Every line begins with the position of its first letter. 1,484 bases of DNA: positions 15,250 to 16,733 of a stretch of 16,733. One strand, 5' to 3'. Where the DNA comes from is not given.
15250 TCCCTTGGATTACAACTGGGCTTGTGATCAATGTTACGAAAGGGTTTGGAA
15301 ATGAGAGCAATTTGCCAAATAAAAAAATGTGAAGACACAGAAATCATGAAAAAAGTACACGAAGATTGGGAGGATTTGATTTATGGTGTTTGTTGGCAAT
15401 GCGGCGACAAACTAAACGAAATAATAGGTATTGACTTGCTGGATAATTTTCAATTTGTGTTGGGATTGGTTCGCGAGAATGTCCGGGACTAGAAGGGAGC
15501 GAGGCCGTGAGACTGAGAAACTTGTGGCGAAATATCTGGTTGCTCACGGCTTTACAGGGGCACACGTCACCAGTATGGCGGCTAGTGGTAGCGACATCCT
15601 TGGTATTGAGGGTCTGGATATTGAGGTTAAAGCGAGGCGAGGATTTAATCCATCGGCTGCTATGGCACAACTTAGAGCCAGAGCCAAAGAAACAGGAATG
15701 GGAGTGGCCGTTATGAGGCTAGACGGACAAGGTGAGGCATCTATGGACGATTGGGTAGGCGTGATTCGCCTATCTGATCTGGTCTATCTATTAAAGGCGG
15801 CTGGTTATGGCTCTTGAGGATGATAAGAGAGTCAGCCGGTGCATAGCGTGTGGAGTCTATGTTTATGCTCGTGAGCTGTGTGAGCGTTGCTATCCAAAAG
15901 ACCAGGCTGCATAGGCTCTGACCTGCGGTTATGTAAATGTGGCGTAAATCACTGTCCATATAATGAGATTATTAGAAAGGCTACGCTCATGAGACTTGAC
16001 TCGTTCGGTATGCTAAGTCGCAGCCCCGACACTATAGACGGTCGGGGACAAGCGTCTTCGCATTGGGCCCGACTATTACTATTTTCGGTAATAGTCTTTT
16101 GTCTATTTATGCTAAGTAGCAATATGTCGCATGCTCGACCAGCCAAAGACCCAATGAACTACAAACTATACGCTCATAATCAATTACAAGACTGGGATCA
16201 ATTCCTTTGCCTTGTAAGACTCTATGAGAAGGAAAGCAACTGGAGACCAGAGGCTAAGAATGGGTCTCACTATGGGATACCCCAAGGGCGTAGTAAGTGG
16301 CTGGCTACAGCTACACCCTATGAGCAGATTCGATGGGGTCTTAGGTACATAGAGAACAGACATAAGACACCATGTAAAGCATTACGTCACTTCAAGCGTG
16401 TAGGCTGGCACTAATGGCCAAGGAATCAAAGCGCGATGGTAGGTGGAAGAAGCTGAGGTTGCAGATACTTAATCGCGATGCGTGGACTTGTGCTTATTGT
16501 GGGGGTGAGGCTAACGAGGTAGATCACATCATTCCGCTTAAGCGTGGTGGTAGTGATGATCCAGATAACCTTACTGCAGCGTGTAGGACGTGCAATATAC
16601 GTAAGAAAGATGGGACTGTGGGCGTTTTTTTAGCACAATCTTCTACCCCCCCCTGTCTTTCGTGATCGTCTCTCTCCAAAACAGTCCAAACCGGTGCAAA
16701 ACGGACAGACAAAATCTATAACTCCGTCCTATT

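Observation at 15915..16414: Second muralytic gene: a signal-anchored lytic-transglycosylase-like protein far from the lysis cassette, with its own candidate promoter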

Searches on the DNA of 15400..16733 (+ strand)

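Call 8: search_dna_similar(query=window:15400-16733:+, collection=phages, mode=near, max_rows=20)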
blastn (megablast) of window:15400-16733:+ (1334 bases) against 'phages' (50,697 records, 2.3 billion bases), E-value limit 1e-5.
No match.
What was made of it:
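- Tried and rejected: None (call 8).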

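Call 26: search_rna_families(source=window, start=15700, end=16733, threshold=evalue, max_evalue=10)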
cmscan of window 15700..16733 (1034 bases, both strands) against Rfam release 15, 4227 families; matches with E-value up to 10: 3.
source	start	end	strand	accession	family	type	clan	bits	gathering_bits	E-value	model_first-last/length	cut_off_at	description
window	15800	15838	+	RF01273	sR34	Gene; snRNA; snoRNA; CD-box;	-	16.4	40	3.4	14-51/54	no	Small nucleolar RNA sR34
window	16072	16095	+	RF00722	mir-451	Gene; miRNA;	-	14.8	66.5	6.2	24-47/71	no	mir-451 microRNA precursor family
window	16009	16064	+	RF03023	rpfG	Gene; sRNA;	-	12.9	75.9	7.5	16-85/85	no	rpfG RNA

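Call 94: build_rna_model(alignment_id=A4, structure=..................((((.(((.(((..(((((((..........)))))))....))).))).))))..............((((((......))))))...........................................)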
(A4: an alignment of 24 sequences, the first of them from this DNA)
Model R1 built from alignment A4 (24 sequences, 147 columns); structure: as given.
model positions 147; base pairs 23; branch points 1; effective number of sequences 1.82; information 0.591 bits per position. Calibrated on 0.2 Mb of random sequence (short: E-values are rough).
structure used (alignment columns):
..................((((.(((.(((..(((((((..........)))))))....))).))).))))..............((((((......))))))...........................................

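Call 95: search_with_rna_model(model_id=R1, sources=[window, L022, L023, L025, L026, L045, L046, L047, L048, L049, L050, L051, L054, L056, L063, L064, L065, L066, L067, L068, L069, L070, L071, L072, L073, L074, L075, L076, L077, L078, L079, L080, L081, L082, L083, L084, L085, L086, L087, L088, L089, L090, L091, L092, L093, L094, L095, L096, L097, L098, L099, L100, L101, L102, L103, L104, L105, L106, L107, L108, L109, L110, L111, L112, L113, L114, L115, L116, L117, L118, L119, L120, L121, L122, L123, L124, L125, L126, L127, L128, L129, L130, L131], max_evalue=1)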
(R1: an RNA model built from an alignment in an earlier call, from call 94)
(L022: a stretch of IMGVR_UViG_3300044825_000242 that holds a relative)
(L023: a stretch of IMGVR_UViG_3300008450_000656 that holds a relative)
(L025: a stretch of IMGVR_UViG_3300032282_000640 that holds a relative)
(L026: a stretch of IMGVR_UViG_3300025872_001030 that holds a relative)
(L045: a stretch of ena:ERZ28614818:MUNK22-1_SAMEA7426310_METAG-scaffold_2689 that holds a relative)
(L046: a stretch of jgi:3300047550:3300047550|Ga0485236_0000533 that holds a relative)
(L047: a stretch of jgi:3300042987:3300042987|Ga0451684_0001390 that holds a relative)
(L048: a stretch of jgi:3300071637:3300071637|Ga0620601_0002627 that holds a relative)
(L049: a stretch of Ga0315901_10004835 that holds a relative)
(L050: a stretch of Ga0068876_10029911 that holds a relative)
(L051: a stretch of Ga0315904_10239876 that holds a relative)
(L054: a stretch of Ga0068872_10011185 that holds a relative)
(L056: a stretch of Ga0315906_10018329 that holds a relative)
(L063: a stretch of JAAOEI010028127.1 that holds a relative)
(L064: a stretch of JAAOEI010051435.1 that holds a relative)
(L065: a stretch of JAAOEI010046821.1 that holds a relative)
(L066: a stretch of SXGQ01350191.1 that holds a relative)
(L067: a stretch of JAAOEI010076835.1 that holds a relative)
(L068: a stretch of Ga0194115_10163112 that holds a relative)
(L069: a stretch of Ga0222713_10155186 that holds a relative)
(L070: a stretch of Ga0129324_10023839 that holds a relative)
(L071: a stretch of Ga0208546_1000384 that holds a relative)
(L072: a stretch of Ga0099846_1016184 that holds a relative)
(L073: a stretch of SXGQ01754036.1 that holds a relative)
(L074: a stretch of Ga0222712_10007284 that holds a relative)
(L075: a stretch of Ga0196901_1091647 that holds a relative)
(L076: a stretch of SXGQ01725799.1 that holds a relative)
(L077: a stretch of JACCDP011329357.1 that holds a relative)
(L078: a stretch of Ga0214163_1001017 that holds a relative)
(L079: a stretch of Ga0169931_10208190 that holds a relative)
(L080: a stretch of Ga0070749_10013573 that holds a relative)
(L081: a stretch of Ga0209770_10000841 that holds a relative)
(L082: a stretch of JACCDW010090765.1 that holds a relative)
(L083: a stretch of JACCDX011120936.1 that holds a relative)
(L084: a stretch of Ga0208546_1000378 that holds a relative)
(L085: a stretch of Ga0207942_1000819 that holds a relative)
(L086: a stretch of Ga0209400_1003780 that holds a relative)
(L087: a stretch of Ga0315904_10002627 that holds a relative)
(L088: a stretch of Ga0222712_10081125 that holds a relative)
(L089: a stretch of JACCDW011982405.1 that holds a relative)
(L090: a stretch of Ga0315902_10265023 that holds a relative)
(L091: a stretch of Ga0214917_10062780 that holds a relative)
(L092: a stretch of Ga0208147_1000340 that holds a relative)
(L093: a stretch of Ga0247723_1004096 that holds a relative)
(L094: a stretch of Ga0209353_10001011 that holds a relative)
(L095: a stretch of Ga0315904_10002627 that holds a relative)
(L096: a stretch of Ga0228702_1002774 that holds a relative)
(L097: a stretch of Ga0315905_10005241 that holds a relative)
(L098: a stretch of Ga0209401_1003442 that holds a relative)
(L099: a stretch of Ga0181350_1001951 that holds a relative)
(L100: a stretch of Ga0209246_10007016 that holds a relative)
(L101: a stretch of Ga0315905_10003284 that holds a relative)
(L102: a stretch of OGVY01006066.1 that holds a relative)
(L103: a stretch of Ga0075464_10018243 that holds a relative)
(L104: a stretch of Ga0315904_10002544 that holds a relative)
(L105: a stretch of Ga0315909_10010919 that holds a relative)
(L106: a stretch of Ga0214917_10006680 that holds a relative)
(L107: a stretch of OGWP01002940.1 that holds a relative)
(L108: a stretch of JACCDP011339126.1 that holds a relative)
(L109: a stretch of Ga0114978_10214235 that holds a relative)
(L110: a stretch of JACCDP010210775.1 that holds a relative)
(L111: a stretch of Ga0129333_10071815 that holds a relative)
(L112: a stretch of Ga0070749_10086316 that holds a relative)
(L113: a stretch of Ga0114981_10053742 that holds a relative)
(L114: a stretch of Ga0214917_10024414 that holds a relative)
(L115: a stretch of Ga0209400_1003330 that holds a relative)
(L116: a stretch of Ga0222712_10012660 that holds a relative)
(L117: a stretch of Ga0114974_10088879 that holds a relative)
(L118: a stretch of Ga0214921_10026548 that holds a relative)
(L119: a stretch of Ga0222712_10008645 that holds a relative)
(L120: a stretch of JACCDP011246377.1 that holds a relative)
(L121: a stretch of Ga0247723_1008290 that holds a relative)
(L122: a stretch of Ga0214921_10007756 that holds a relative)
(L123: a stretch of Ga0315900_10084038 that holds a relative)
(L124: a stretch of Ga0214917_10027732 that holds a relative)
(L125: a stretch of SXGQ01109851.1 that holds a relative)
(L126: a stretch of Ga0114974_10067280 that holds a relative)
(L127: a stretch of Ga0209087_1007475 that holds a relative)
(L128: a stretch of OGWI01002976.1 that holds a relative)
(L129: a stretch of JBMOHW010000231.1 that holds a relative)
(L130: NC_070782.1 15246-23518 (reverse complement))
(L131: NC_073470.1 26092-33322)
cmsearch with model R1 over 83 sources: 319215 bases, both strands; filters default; matches with E-value up to 1: 14.
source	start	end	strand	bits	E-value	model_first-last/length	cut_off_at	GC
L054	2504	2650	+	166.2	9.5e-30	1-147/147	no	0.52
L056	2504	2650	+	165.7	1.2e-29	1-147/147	no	0.52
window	15992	16138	+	162.2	5.7e-29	1-147/147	no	0.47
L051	1089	1235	+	158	3.8e-28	1-147/147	no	0.46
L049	2504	2650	+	154.2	2.1e-27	1-147/147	no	0.46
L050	2504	2650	+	154.2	2.1e-27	1-147/147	no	0.46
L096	2510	2642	+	40.7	2.7e-05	1-147/147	no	0.55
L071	2501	2633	+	37.7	0.0001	1-147/147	no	0.6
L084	2501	2633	+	37.7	0.0001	1-147/147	no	0.6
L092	2501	2633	+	36.5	0.00018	1-147/147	no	0.59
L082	1785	1931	+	26.6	0.015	1-147/147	no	0.5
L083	2498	2644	+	26.6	0.015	1-147/147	no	0.5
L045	10037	10183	+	25.3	0.027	1-147/147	no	0.55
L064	653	799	+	23.8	0.053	1-147/147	no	0.52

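Call 96: search_with_rna_model(model_id=R1, sources=[L096, L071, L092, L082, L045, L064], max_evalue=1, show_alignments=6)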
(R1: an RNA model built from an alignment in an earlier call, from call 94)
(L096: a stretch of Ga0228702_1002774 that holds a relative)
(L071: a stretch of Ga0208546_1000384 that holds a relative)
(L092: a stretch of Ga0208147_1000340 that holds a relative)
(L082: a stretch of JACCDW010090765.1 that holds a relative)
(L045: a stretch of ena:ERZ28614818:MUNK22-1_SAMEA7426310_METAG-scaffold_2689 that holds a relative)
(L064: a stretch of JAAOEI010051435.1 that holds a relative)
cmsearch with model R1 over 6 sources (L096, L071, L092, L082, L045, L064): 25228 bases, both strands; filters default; matches with E-value up to 1: 6.
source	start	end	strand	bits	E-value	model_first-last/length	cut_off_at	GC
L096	2510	2642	+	40.7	2.1e-06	1-147/147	no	0.55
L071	2501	2633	+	37.7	8.3e-06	1-147/147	no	0.6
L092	2501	2633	+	36.5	1.4e-05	1-147/147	no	0.59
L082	1785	1931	+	26.6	0.0012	1-147/147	no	0.5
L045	10037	10183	+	25.3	0.0021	1-147/147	no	0.55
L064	653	799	+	23.8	0.0042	1-147/147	no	0.52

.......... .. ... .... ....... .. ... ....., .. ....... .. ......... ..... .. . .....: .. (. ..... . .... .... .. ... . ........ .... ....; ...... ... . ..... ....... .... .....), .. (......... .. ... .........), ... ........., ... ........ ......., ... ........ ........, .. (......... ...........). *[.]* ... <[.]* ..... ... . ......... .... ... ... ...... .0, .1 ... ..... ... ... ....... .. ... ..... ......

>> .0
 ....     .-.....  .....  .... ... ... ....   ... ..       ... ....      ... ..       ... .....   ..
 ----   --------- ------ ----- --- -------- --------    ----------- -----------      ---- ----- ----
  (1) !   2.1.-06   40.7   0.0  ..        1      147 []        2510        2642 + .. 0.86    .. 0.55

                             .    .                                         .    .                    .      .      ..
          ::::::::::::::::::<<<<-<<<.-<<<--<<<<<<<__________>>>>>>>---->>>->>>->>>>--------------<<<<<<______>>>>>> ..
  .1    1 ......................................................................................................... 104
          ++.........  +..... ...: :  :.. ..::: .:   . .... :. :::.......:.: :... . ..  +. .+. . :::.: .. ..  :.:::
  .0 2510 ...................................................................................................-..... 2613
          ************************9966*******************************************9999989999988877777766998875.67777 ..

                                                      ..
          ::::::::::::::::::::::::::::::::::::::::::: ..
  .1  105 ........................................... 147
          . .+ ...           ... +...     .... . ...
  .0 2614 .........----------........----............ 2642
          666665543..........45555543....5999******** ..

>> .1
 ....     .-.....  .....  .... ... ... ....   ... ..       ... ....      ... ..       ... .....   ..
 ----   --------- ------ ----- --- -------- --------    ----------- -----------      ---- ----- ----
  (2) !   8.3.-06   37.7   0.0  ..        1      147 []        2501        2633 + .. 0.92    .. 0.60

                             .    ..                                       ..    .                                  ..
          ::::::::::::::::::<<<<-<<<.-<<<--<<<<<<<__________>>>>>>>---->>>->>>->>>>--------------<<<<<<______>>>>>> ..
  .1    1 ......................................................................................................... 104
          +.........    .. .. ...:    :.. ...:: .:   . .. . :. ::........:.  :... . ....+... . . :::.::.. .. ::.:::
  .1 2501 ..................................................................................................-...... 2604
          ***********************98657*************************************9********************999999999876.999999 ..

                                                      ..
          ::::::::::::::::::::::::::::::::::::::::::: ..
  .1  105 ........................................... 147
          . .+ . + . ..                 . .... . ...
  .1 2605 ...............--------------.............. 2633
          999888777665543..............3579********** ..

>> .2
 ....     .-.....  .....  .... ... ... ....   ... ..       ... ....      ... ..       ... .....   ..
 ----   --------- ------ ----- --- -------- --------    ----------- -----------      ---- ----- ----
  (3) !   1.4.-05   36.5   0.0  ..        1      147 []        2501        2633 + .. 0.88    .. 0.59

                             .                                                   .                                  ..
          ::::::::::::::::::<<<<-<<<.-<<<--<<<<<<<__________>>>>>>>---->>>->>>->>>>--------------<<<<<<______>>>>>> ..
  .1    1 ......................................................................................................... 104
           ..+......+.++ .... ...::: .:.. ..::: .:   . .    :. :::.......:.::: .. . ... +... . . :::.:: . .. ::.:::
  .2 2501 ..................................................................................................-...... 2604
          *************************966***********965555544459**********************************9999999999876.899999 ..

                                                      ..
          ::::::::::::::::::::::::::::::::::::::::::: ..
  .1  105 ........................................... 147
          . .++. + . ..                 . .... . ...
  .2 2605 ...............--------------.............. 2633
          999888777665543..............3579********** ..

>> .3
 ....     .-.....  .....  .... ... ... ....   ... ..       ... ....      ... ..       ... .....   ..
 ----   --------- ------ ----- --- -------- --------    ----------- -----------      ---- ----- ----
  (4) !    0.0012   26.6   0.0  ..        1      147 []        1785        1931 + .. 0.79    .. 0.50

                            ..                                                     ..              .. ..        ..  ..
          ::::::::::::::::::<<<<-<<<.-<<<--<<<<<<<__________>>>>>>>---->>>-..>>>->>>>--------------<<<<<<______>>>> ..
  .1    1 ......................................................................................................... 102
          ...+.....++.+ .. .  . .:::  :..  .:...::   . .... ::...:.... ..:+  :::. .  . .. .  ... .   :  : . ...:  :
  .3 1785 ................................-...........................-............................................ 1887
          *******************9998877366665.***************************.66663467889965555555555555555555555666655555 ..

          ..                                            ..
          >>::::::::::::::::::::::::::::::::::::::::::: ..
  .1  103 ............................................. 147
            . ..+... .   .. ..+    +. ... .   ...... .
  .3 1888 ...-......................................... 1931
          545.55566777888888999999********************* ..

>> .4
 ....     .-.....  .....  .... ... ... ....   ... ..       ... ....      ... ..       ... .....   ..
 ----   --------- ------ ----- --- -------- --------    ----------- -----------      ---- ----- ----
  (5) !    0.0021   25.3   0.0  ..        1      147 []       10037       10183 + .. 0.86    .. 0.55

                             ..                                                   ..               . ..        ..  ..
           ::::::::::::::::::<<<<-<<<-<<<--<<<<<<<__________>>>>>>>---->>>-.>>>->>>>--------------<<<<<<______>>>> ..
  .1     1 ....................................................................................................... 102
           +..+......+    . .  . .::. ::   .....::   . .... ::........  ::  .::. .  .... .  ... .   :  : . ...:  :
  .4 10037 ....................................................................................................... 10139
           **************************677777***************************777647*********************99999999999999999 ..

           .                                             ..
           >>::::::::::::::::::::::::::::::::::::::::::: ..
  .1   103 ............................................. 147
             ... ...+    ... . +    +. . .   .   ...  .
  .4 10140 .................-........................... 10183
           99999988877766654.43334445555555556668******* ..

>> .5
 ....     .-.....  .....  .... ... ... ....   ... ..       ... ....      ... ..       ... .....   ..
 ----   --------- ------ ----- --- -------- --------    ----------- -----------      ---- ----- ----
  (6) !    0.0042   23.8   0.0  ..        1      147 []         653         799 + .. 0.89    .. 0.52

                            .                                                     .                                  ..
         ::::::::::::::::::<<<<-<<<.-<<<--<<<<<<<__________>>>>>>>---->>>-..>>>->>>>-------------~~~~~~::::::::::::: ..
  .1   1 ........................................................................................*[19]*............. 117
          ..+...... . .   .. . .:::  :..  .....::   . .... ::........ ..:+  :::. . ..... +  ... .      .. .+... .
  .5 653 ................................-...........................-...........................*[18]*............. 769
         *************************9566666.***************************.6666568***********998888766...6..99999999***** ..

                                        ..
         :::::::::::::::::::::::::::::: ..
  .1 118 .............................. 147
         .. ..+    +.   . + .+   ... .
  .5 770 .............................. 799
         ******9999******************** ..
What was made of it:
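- The structure is kept with new compensatory stems in clades at ~42% protein identity (call 96).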

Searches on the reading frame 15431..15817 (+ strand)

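Call 5: search_protein_families(library=pfam, proteins=[window:15431-15817:+], max_evalue=0.1)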
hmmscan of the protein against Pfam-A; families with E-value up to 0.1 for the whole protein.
window:15431-15817:+ (128 aa): 0 families

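Call 6: search_protein_families(library=phrogs, proteins=[window:15431-15817:+], max_evalue=0.01)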
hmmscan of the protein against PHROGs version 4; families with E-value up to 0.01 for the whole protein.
window:15431-15817:+ (128 aa): 1 family
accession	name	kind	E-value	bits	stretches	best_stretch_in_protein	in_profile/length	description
phrog_244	-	DNA, RNA and nucleotide metabolism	6.1e-11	44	1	15-126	2-115/186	RusA-like Holliday junction resolvase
